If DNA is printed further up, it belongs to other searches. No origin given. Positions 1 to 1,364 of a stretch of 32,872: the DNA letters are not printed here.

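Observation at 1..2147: Divergent Prs-like gene immediately upstream of nadV: a candidate NAD salvage or NAD reconstitution (NARP1-like) pair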

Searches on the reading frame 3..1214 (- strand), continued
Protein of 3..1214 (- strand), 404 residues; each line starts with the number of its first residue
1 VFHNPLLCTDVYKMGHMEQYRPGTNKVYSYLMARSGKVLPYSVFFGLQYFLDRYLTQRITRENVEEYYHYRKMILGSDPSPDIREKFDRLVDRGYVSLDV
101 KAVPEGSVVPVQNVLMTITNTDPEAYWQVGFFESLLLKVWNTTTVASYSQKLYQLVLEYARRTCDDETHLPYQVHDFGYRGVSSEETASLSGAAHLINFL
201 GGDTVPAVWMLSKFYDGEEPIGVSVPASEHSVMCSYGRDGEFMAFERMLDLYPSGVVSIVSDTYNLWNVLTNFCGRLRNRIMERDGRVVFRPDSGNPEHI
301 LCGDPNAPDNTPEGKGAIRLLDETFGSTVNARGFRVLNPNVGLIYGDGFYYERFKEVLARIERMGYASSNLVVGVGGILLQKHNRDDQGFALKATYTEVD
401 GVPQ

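Call 94: find_encoding_contigs(protein=P0186, flank=10000, max_places=1)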
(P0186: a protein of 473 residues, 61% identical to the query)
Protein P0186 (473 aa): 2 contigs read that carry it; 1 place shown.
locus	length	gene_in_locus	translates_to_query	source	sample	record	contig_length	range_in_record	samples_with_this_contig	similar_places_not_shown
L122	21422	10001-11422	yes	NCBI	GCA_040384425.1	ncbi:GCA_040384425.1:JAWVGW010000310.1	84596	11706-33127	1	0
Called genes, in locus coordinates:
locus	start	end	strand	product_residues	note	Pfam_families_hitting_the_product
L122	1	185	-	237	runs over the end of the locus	-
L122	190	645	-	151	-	-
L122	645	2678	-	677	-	PF16510:P22_portal (weak), PF23899:SU10_portal (weak), PF16510:P22_portal (weak)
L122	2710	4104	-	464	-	PF03237:Terminase_6N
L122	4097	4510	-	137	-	-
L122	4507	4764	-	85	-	-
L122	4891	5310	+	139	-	PF00692:dUTPase, PF22769:DCD (weak)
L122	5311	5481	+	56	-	-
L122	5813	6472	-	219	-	-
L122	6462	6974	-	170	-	PF01464:SLT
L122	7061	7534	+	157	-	-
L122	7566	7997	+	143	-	-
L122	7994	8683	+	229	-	PF00082:Peptidase_S8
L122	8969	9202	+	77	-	-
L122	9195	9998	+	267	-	-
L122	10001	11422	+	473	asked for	PF18127:NAMPT_N, PF04095:NAPRTase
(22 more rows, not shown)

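Call 95: find_encoding_contigs(protein=P0234, flank=10000, max_places=1)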
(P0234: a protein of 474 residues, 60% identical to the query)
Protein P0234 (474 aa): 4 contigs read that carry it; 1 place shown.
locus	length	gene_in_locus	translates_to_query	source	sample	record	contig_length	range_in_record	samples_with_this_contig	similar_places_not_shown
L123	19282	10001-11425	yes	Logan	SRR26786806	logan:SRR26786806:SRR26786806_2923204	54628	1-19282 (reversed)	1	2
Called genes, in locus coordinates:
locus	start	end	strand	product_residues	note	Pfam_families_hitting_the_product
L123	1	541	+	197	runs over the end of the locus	-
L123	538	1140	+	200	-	-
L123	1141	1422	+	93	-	-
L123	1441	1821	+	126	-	PF01464:SLT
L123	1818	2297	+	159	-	-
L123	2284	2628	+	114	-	-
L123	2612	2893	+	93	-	-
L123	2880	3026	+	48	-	-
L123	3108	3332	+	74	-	-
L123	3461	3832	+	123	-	PF00072:Response_reg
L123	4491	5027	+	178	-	-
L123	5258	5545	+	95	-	-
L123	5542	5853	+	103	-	-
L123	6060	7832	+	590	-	PF00317:Ribonuc_red_lgN, PF02867:Ribonuc_red_lgC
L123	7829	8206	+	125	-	-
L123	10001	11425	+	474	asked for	PF18127:NAMPT_N, PF04095:NAPRTase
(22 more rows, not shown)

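Call 96: find_encoding_contigs(protein=P0162, flank=10000, max_places=1)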
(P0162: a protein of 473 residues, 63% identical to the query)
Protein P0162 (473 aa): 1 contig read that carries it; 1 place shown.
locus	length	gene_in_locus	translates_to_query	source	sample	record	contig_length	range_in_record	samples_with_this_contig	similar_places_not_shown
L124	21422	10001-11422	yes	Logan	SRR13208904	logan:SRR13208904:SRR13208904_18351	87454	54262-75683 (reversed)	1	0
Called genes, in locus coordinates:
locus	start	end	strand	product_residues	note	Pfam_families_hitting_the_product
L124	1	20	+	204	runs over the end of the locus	PF00149:Metallophos (weak)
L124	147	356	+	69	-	-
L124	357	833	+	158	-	PF11750:DUF3307 (weak)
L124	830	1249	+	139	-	PF01467:CTP_transf_like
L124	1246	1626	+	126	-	-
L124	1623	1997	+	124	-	-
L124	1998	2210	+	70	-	PF23835:DUF7205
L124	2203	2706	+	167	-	PF13392:HNH_3 (weak), PF00847:AP2 (weak)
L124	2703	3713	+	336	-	PF10127:RlaP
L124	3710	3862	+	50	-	-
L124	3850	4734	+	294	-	PF13671:AAA_33 (weak), PF25109:HAD_PNKP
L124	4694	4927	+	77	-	-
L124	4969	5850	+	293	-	PF13365:Trypsin_2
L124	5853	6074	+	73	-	-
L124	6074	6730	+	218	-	-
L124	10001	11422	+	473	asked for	PF18127:NAMPT_N, PF04095:NAPRTase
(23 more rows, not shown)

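Call 98: search_dna_similar(query=P0121, collection=plasmids, mode=protein, max_rows=30)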
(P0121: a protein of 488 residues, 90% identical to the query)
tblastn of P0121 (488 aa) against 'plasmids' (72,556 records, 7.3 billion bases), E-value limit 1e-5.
Records with a match: 196; places in all: 197; records where one place covers at least 80% of the query: 194.
Best place of each record, by identity: <60% 196.
By first word of the organism name: Ralstonia 134; Bacillus 12; Rhodococcus 11; Burkholderia 4; Paenibacillus 4; Acinetobacter 3; Curtobacterium 3; Arthrobacter 3; Vagococcus 3; Cupriavidus 2; and 14 more.
By predicted mobility (MOB-suite, as given by PLSDB): mobilizable 111; non-mobilizable 80; conjugative 5.
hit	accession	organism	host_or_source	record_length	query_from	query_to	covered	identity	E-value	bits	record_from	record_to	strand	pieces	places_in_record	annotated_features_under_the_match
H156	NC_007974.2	Cupriavidus metallidurans CH34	-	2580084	1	475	97%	42.3%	8e-95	321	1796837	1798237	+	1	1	none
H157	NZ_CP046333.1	Cupriavidus metallidurans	sedimentation pond in a zinc factory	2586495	1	475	97%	42.3%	8e-95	321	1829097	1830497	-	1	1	none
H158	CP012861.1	Persicobacter sp. JZB09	cell culture,soil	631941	1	472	97%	42.4%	1e-107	358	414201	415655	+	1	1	record has no annotation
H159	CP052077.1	Ralstonia solanacearum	tomato,cell culture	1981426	1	471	97%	42.2%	1e-98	332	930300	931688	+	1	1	none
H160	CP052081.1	Ralstonia solanacearum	tomato,cell culture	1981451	1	471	97%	42.2%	1e-98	332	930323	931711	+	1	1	none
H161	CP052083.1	Ralstonia solanacearum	tomato,cell culture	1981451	1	471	97%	42.2%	1e-98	332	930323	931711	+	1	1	nicotinate phosphoribosyltransferase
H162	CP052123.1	Ralstonia solanacearum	tomato,cell culture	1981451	1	471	97%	42.2%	1e-98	332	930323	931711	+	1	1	nicotinate phosphoribosyltransferase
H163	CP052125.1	Ralstonia solanacearum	tomato,cell culture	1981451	1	471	97%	42.2%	1e-98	332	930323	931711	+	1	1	nicotinate phosphoribosyltransferase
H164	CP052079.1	Ralstonia solanacearum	tomato,cell culture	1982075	1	471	97%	42.2%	1e-98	332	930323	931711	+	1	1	none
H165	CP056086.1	Ralstonia solanacearum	cell clture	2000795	1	471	97%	42.2%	1e-98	332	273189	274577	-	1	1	nicotinate phosphoribosyltransferase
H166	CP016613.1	Ralstonia solanacearum FJAT-91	healthy tomato plant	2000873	1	471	97%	42.2%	1e-98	332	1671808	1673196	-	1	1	nicotinate phosphoribosyltransferase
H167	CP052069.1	Ralstonia solanacearum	tomato,cell culture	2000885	1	471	97%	42.2%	1e-98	332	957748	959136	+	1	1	none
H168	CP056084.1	Ralstonia solanacearum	cell clture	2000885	1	471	97%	42.2%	1e-98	332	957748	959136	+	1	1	nicotinate phosphoribosyltransferase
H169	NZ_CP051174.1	Ralstonia pseudosolanacearum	Whole organism,tomato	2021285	1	471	97%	42.2%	1e-98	332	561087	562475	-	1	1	none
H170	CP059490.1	Ralstonia solanacearum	Casuarina equisetifolia,plant ...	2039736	1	471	97%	42.2%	1e-98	332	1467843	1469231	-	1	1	nicotinate phosphoribosyltransferase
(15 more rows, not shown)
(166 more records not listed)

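Call 105: search_protein_representatives(protein=window:3-1214:-)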
Query: 404 residues. Proteins with E-value up to 0.001 (for the whole library): 3815; up to 1e-10: 2550; up to 1e-30: 1562. The best 150 are listed.
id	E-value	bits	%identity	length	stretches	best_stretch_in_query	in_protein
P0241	6.1e-147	505.9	57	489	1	3-401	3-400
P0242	2.4e-138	477.7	40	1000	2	4-402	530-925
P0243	2.0e-137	474.6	56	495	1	3-402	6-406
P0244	1.9e-134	464.8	54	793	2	2-294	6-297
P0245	3.8e-132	457.2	42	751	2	2-401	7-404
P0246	1.3e-131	455.5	54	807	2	2-298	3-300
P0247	1.3e-131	455.5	53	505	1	6-403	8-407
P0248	1.9e-130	451.6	55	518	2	4-306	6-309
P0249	6.3e-129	446.6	53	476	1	4-397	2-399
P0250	2.7e-128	444.6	52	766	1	3-403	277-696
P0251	8.3e-125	433.1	53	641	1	3-401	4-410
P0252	7.9e-124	429.8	51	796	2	7-295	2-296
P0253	8.0e-121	419.9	51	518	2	3-234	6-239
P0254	3.6e-113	394.7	50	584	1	3-399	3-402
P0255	2.1e-112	392.2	51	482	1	6-403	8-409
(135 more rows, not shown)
